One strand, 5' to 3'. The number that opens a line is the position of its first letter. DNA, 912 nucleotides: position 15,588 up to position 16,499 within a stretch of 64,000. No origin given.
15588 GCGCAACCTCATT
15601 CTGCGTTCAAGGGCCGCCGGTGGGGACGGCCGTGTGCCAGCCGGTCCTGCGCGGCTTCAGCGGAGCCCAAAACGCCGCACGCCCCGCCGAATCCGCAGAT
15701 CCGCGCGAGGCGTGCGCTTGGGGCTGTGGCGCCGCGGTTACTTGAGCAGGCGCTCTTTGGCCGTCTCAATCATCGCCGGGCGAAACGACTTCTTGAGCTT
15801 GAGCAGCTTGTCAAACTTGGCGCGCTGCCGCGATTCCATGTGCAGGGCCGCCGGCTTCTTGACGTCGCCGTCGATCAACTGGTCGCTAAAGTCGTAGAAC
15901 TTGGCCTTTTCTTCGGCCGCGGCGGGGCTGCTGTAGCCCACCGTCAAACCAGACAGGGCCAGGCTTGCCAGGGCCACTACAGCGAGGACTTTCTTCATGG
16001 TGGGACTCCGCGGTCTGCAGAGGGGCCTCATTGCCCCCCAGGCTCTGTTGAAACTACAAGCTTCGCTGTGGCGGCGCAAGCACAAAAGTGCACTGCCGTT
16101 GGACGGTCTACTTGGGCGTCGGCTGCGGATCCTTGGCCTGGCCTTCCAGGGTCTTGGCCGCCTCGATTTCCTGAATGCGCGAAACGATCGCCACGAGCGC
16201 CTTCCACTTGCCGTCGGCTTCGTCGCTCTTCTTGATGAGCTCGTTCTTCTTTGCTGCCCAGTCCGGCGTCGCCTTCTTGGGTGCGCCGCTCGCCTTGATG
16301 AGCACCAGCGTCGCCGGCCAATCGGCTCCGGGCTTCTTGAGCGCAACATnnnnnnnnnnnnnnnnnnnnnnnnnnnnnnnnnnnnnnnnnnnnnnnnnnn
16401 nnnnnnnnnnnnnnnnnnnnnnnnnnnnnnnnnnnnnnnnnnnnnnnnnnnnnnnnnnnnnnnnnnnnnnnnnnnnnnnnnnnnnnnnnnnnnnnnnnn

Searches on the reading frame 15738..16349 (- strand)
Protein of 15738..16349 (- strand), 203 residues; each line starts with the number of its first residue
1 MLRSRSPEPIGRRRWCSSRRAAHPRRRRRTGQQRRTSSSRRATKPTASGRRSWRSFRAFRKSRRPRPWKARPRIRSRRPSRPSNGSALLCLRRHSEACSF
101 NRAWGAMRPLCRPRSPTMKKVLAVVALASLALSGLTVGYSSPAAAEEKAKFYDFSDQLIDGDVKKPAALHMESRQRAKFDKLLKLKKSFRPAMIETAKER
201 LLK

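Call 11: search_protein_families(library=pfam, proteins=[window:15738-16349:-], max_evalue=0.01)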
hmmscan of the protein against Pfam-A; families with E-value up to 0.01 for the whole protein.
window:15738-16349:- (203 aa): 0 families

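Call 12: search_protein_families(library=ncbifam, proteins=[window:15738-16349:-], max_evalue=0.01)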
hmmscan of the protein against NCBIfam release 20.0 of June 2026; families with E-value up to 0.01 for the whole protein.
window:15738-16349:- (203 aa): 1 family
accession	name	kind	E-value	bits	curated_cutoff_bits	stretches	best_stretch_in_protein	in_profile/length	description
NF033764.1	gliding_CglF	equivalog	3.8e-10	39.7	90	1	137-199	25-87/88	adventurous gliding motility protein CglF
